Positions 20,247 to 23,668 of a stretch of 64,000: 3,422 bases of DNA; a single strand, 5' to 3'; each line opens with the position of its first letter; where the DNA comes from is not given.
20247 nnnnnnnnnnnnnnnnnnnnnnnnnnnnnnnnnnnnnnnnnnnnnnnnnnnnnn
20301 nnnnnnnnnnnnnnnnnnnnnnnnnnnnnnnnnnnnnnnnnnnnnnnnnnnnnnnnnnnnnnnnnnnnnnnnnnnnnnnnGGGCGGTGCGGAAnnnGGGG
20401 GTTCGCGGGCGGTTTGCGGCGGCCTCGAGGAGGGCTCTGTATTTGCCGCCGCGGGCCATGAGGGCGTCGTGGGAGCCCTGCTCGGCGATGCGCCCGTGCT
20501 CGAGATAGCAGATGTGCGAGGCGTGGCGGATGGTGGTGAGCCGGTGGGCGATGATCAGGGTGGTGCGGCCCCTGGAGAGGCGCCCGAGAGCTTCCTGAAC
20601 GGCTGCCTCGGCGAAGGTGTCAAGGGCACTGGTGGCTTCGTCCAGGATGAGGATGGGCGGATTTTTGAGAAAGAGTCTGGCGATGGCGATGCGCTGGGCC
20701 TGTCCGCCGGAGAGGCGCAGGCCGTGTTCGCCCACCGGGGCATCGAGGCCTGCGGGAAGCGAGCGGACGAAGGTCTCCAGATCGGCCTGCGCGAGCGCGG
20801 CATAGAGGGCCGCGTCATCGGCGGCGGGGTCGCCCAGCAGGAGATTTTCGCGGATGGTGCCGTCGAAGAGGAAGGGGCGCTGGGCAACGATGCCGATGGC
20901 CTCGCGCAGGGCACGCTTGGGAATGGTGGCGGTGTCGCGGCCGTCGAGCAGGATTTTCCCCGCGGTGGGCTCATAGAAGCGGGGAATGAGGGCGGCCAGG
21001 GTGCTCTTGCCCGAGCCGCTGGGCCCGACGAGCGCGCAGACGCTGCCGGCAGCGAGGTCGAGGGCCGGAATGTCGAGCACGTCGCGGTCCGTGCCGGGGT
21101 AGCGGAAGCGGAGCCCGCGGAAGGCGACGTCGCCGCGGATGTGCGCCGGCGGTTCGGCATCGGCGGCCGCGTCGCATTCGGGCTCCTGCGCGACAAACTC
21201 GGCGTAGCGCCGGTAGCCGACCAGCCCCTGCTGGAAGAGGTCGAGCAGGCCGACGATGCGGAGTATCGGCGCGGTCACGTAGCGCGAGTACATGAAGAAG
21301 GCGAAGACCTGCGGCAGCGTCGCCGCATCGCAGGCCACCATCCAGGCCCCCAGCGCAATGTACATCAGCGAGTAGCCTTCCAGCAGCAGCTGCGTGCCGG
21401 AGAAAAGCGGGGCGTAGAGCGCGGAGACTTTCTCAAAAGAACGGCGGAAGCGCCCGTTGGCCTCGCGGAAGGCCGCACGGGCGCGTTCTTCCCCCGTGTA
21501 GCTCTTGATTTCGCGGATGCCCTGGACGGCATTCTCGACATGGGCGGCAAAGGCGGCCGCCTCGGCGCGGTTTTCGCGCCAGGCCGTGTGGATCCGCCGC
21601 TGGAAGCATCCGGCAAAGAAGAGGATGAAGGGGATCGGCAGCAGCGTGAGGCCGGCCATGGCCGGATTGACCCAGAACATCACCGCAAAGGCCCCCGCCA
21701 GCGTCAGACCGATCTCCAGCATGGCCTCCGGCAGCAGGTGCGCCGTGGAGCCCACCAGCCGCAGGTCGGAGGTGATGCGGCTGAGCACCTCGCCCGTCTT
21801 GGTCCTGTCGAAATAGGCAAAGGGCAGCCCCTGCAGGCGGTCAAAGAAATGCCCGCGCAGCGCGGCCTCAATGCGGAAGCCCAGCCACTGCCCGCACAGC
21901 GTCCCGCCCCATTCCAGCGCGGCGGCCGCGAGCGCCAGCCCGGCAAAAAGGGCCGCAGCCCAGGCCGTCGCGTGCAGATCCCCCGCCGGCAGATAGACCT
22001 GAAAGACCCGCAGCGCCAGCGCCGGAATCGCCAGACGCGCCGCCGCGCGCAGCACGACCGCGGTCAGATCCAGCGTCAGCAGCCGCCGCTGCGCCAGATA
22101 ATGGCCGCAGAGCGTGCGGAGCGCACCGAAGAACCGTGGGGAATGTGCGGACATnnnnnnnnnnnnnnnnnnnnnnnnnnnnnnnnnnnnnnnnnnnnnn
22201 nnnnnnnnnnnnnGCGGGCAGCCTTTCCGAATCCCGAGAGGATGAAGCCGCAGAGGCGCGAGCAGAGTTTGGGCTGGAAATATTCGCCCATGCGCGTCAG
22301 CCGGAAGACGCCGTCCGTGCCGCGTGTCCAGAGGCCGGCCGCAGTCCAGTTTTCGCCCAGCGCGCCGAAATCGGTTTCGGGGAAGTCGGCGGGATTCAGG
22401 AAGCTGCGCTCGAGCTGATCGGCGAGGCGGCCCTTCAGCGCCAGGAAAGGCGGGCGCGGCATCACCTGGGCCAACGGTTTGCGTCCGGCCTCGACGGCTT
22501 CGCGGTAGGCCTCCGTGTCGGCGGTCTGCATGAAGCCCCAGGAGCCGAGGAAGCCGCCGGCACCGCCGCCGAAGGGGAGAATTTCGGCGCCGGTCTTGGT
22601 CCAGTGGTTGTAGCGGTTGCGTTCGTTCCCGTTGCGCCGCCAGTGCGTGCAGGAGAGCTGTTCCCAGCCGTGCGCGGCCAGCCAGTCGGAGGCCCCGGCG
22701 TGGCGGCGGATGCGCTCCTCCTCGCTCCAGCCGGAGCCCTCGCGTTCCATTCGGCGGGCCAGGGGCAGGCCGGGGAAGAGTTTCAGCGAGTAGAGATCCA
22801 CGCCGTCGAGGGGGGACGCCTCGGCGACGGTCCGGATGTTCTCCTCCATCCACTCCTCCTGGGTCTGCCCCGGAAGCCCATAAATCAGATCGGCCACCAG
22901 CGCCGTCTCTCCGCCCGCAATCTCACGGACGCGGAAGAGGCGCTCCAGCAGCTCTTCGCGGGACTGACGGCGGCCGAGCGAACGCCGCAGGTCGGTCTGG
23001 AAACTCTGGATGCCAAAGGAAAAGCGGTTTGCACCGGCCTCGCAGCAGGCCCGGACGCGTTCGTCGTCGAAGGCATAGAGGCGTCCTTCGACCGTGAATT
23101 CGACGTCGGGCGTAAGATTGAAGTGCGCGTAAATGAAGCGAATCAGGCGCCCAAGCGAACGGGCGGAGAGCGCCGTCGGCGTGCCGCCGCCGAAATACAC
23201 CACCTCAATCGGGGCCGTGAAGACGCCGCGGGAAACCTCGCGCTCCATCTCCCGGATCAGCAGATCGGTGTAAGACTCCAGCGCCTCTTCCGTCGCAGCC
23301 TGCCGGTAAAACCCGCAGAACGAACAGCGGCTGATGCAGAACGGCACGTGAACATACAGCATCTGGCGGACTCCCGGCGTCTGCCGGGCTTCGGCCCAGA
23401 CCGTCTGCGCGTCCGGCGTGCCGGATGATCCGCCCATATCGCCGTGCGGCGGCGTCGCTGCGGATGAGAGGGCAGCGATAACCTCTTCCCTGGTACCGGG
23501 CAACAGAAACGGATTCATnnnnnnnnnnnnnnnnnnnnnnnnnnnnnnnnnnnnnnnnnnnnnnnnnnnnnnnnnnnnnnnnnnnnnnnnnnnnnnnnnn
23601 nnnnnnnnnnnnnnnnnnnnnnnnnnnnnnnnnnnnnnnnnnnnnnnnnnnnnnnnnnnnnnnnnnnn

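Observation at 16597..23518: HemN-family radical SAM enzyme, MsbA-like exporter, ECF importer and flavodoxin in one co-oriented block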

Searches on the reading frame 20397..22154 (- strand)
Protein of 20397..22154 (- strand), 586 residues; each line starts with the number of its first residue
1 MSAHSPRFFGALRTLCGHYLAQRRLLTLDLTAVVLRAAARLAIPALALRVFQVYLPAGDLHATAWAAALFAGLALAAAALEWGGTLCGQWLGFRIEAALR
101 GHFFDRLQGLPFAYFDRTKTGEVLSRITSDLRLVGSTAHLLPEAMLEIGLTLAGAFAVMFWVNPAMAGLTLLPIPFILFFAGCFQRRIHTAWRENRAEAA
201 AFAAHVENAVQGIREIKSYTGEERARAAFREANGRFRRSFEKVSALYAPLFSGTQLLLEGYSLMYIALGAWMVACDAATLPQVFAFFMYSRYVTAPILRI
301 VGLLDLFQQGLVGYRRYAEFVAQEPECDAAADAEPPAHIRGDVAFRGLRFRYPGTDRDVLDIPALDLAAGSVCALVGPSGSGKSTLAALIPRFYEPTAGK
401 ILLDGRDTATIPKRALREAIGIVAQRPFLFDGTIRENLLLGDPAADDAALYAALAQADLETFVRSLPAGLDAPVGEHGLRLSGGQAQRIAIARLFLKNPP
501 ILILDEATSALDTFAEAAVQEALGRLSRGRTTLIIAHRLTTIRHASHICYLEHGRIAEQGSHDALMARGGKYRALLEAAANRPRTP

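Call 4: search_protein_families(library=ncbifam, proteins=[window:20397-22154:-], max_evalue=0.01)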
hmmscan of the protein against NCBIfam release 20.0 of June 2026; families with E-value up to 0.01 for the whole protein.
seq(586 aa): 188 families (the best 25 are shown)
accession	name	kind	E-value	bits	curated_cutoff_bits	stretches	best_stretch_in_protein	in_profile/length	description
TIGR02203.1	MsbA_lipidA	equivalog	2.6e-121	405.9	602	1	24-576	14-566/572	lipid A export permease/ATP-binding protein MsbA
TIGR02204.1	MsbA_rel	hypoth_equivalog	2.8e-113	379.6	780.4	1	12-576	6-572/576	ABC transporter, permease/ATP-binding protein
TIGR00958.1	3a01208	subfamily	2.8e-106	356.5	874.6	1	19-575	156-710/711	antigen peptide transporter 2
NF052233.1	CphA_assoc_ABC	equivalog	2.5e-104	350.2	880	1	59-582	225-746/766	cyanophycin metabolism-associated ABC transporter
TIGR01846.1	type_I_sec_HlyB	subfamily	1.6e-101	340.7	725.55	1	41-576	156-689/694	type I secretion system permease/ATPase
NF010178.0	PRK13657.1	equivalog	2.1e-90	303.9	733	1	19-579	13-570/588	glucan ABC transporter ATP-binding protein/ permease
TIGR03375.1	type_I_sec_LssB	subfamily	1.3e-89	301.4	693.1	1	157-567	280-690/696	type I secretion system permease/ATPase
TIGR03796.1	NHLM_micro_ABC1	equivalog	7.9e-88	295.4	853.3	1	23-576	153-709/710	NHLP family bacteriocin export ABC transporter peptidase/permease/ATPase subunit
NF045513.1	HepA_fam_ABC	equivalog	2e-87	294.1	725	1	78-572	109-602/610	heterocyst formation ABC transporter subunit HepA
NF008381.0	PRK11176.1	equivalog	2.5e-84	283.7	867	1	64-575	65-575/582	lipid A ABC transporter ATP-binding protein/permease MsbA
TIGR03797.1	NHLM_micro_ABC2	equivalog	8.3e-80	269.1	709.4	1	23-576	136-682/686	NHLP bacteriocin export ABC transporter permease/ATPase subunit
TIGR02857.1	CydD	equivalog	7.1e-78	262.8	435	2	318-549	298-527/529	thiol reductant ABC exporter subunit CydD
NF008364.0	PRK11160.1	equivalog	8.9e-76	255.7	630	1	68-576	64-572/575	heme ABC transporter ATP-binding protein/permease CydC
TIGR01193.1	bacteriocin_ABC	subfamily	1.2e-72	245.5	523.85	1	102-577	234-707/708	peptide cleavage/export ABC transporter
NF008055.0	PRK10789.1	equivalog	1.3e-72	245.1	845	1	93-575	86-567/590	SmdA family multidrug ABC transporter permease/ATP-binding protein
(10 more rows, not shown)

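Call 5: search_protein_families(library=pfam, proteins=[window:20397-22154:-], max_evalue=0.01)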
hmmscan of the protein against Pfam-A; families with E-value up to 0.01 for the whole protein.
seq(586 aa): 6 families
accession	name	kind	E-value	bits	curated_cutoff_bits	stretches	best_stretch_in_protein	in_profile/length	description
PF00664.28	ABC_membrane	-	2.4e-39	136.1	28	1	31-296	6-273/274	ABC transporter transmembrane region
PF00005.33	ABC_tran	-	1.1e-31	110.7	25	1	364-509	5-137/137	ABC transporter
PF02463.25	SMC_N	-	2.2e-06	27.7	40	1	480-549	136-209/220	RecF/RecN/SMC N terminal domain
PF13191.12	AAA_16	-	0.00018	22.5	32.6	1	371-533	25-165/167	AAA ATPase domain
PF13401.12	AAA_22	-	0.0005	20.8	27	1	371-511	6-96/130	AAA domain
PF13555.12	AAA_29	-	0.0057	16.8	27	0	370-386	23-38/61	P-loop containing region of AAA domain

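Call 67: search_solved_structures(query=window:20397-22154:-, max_evalue=1e-30)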
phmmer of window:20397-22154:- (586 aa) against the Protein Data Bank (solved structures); distinct sequences matched with E-value up to 1e-30: 262 (the best 60 are shown).
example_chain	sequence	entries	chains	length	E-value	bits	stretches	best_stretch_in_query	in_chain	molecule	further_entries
8woi_A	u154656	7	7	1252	1.9e-147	495.8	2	67-576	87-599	ABC transporter B family member 19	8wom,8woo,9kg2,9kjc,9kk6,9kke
8wp0_A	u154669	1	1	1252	1.2e-146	493.2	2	67-576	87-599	ABC transporter B family member 19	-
8zpx_B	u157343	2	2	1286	8.5e-139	467.3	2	71-576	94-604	ABC transporter B family member 1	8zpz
9juj_A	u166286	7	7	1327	9.7e-139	467.1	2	71-576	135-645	ABC transporter B family member 1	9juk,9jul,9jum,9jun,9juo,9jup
8zq4_B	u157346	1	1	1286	5.4e-138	464.7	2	71-576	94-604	ABC transporter B family member 1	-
9nfi_A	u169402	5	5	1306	1.1e-136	460.3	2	96-578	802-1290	Permeability Glycoprotein (P-gp)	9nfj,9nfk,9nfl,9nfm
7zka_A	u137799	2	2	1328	2.6e-136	459.1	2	98-576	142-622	ATP-dependent translocase ABCB1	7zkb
6fn1_A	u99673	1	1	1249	3e-136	458.9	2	102-582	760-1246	Human-mouse chimeric ABCB1 (ABCBHM)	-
7zk4_A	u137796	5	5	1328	3e-136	458.9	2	100-583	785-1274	ATP-dependent translocase ABCB1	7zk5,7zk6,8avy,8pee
6fn4_A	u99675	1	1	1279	3.3e-136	458.7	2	102-582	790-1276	Apo form of Human-mouse chimeric ABCB1 (ABCB1HM) in complex with Antigen binding fragment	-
6ujs_A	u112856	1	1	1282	4.1e-136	458.4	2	98-576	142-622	ATP-dependent translocase ABCB1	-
6ujt_A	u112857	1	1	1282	4.6e-136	458.3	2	98-576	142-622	ATP-dependent translocase ABCB1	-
4m2s_A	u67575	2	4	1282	4.7e-136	458.2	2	98-576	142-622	Multidrug resistance protein 1A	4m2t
5kpi_A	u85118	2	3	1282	4.7e-136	458.2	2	98-576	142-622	Multidrug resistance protein 1A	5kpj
6ujr_A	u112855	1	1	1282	4.9e-136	458.2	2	98-576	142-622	ATP-dependent translocase ABCB1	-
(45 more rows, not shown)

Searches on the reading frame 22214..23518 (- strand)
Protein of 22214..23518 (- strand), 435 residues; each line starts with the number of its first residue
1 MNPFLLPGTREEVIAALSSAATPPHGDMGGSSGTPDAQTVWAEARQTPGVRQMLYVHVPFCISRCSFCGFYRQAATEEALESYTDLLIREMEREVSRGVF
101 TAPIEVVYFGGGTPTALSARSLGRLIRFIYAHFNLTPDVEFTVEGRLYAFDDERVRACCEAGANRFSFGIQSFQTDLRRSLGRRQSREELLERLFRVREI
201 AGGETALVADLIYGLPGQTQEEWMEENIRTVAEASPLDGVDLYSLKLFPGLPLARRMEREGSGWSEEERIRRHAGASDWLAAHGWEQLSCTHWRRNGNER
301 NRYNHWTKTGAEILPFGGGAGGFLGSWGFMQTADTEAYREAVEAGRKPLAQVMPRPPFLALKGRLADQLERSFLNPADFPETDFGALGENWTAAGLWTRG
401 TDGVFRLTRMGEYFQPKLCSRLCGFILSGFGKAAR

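Call 4: search_protein_families(library=ncbifam, proteins=[window:22214-23518:-], max_evalue=0.01)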
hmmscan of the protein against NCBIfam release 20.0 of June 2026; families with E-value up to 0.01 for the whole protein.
seq(435 aa): 19 families
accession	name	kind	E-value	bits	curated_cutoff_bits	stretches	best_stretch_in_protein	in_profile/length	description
TIGR04107.1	rSAM_HutW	equivalog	1.8e-117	392.8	400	1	33-425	20-417/419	heme anaerobic degradation radical SAM methyltransferase ChuW/HutW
TIGR00539.1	hemN_rel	equivalog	5.3e-44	150.8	205.4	1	53-340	2-280/361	radical SAM family heme chaperone HemW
NF006067.1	PRK08208.1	equivalog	2.2e-43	148.8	380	1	47-326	31-303/427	STM4012 family radical SAM protein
TIGR00538.1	hemN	equivalog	6.1e-33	114.3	324.95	1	53-299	51-294/454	oxygen-independent coproporphyrinogen III oxidase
TIGR03994.1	rSAM_HemZ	equivalog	9.5e-33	113.9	321.4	1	53-247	86-278/401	coproporphyrinogen dehydrogenase HemZ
NF006385.0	PRK08629.1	equivalog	4.1e-23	81.8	355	1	48-351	49-336/439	coproporphyrinogen III oxidase family protein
NF006064.0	PRK08207.2-2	equivalog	7.8e-23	81.2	504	1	54-229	147-323/465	coproporphyrinogen III oxidase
NF006060.0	PRK08207.1-3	equivalog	4.7e-21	75.1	653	1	54-235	152-335/477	coproporphyrinogen III oxidase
NF005133.0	PRK06582.1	equivalog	8.4e-21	74.4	597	1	54-247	14-201/390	coproporphyrinogen III oxidase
NF006061.0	PRK08207.1-4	equivalog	1.6e-19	70.1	702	1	54-224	176-349/501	coproporphyrinogen III oxidase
NF006066.0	PRK08207.2-5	equivalog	1.2e-18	67.1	1117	1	53-226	192-367/518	coproporphyrinogen III oxidase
NF004567.0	PRK05904.1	equivalog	1.1e-15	57.7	355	1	52-250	7-197/353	coproporphyrinogen III oxidase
NF006062.0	PRK08207.1-5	equivalog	1.1e-15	57.5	1007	1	54-231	151-330/476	coproporphyrinogen III oxidase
NF006059.0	PRK08207.1-1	equivalog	3.5e-14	52.4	1012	1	54-220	174-343/496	coproporphyrinogen III oxidase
NF006063.0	PRK08207.2-1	equivalog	1.7e-11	43.5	1074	1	53-215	194-358/518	coproporphyrinogen III oxidase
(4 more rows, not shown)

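Call 5: search_protein_families(library=pfam, proteins=[window:22214-23518:-], max_evalue=0.01)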
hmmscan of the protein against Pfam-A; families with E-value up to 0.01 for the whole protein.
seq(435 aa): 1 family
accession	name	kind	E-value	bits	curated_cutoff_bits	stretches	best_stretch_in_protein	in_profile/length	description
PF04055.27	Radical_SAM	-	1.7e-22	80.8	29.5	1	55-225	1-161/166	Radical SAM superfamily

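Call 12: search_solved_structures(query=window:22214-23518:-, max_evalue=0.01, show_alignments=1)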
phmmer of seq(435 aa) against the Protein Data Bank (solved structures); distinct sequences matched with E-value up to 0.01: 2.
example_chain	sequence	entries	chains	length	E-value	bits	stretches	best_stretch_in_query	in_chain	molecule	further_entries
1olt_A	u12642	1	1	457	2.6e-25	92.4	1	49-299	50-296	OXYGEN-INDEPENDENT COPROPORPHYRINOGEN III OXIDASE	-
9p2u_A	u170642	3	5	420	3.5e-19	72.2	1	52-257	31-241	Radical S-adenosylmethionine methyltransferase NocN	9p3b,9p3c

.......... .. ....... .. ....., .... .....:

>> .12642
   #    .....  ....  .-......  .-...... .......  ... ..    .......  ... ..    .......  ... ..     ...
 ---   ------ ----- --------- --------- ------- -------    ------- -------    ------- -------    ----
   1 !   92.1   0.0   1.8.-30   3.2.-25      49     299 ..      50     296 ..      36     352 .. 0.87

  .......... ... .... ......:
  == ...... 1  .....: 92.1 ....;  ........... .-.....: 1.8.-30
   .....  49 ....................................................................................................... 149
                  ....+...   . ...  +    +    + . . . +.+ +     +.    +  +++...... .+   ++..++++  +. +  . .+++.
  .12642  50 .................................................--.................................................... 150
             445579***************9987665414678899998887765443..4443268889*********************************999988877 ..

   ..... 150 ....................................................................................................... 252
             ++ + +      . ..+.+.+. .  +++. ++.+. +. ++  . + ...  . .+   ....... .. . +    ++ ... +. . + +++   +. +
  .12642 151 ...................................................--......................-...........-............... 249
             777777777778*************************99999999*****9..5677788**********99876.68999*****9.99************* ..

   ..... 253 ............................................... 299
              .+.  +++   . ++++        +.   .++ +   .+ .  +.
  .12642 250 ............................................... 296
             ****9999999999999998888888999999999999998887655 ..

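Call 37: search_protein_families(library=ncbifam, alignment_id=A2, max_evalue=1e-10)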
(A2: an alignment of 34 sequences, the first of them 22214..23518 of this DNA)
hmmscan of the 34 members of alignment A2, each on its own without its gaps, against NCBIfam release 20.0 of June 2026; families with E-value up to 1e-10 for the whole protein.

A. member 1, window:22214-23518:- (435 aa): 15 families
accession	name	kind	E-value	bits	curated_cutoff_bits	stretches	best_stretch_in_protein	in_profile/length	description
TIGR04107.1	rSAM_HutW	equivalog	1.8e-117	392.8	400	1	33-425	20-417/419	heme anaerobic degradation radical SAM methyltransferase ChuW/HutW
TIGR00539.1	hemN_rel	equivalog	5.3e-44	150.8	205.4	1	53-340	2-280/361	radical SAM family heme chaperone HemW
NF006067.1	PRK08208.1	equivalog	2.2e-43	148.8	380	1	47-326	31-303/427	STM4012 family radical SAM protein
TIGR00538.1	hemN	equivalog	6.1e-33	114.3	324.95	1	53-299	51-294/454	oxygen-independent coproporphyrinogen III oxidase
TIGR03994.1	rSAM_HemZ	equivalog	9.5e-33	113.9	321.4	1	53-247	86-278/401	coproporphyrinogen dehydrogenase HemZ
NF006385.0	PRK08629.1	equivalog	4.1e-23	81.8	355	1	48-351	49-336/439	coproporphyrinogen III oxidase family protein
NF006064.0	PRK08207.2-2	equivalog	7.8e-23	81.2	504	1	54-229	147-323/465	coproporphyrinogen III oxidase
NF006060.0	PRK08207.1-3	equivalog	4.7e-21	75.1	653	1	54-235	152-335/477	coproporphyrinogen III oxidase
NF005133.0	PRK06582.1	equivalog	8.4e-21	74.4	597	1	54-247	14-201/390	coproporphyrinogen III oxidase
NF006061.0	PRK08207.1-4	equivalog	1.6e-19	70.1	702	1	54-224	176-349/501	coproporphyrinogen III oxidase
NF006066.0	PRK08207.2-5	equivalog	1.2e-18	67.1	1117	1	53-226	192-367/518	coproporphyrinogen III oxidase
NF004567.0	PRK05904.1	equivalog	1.1e-15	57.7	355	1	52-250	7-197/353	coproporphyrinogen III oxidase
NF006062.0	PRK08207.1-5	equivalog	1.1e-15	57.5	1007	1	54-231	151-330/476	coproporphyrinogen III oxidase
NF006059.0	PRK08207.1-1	equivalog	3.5e-14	52.4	1012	1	54-220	174-343/496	coproporphyrinogen III oxidase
NF006063.0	PRK08207.2-1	equivalog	1.7e-11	43.5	1074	1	53-215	194-358/518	coproporphyrinogen III oxidase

B. families by the number of members that match (of 34 scanned): 17 families
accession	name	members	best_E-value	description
TIGR04107.1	rSAM_HutW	34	2.5e-155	heme anaerobic degradation radical SAM methyltransferase ChuW/HutW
TIGR00538.1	hemN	34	1.7e-52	oxygen-independent coproporphyrinogen III oxidase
TIGR00539.1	hemN_rel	34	4.4e-52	radical SAM family heme chaperone HemW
NF006067.1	PRK08208.1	34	2.7e-46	STM4012 family radical SAM protein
NF005133.0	PRK06582.1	34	1.4e-40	coproporphyrinogen III oxidase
TIGR03994.1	rSAM_HemZ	34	2.2e-39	coproporphyrinogen dehydrogenase HemZ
NF006385.0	PRK08629.1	34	1.3e-38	coproporphyrinogen III oxidase family protein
NF006064.0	PRK08207.2-2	34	1.6e-36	coproporphyrinogen III oxidase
NF004567.0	PRK05904.1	34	3.7e-33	coproporphyrinogen III oxidase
NF006060.0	PRK08207.1-3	34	1.1e-28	coproporphyrinogen III oxidase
NF006061.0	PRK08207.1-4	34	4.9e-27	coproporphyrinogen III oxidase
NF006066.0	PRK08207.2-5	34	1.2e-25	coproporphyrinogen III oxidase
NF006059.0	PRK08207.1-1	34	5.7e-22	coproporphyrinogen III oxidase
NF006062.0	PRK08207.1-5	34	3.2e-20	coproporphyrinogen III oxidase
NF006063.0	PRK08207.2-1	34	5.4e-19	coproporphyrinogen III oxidase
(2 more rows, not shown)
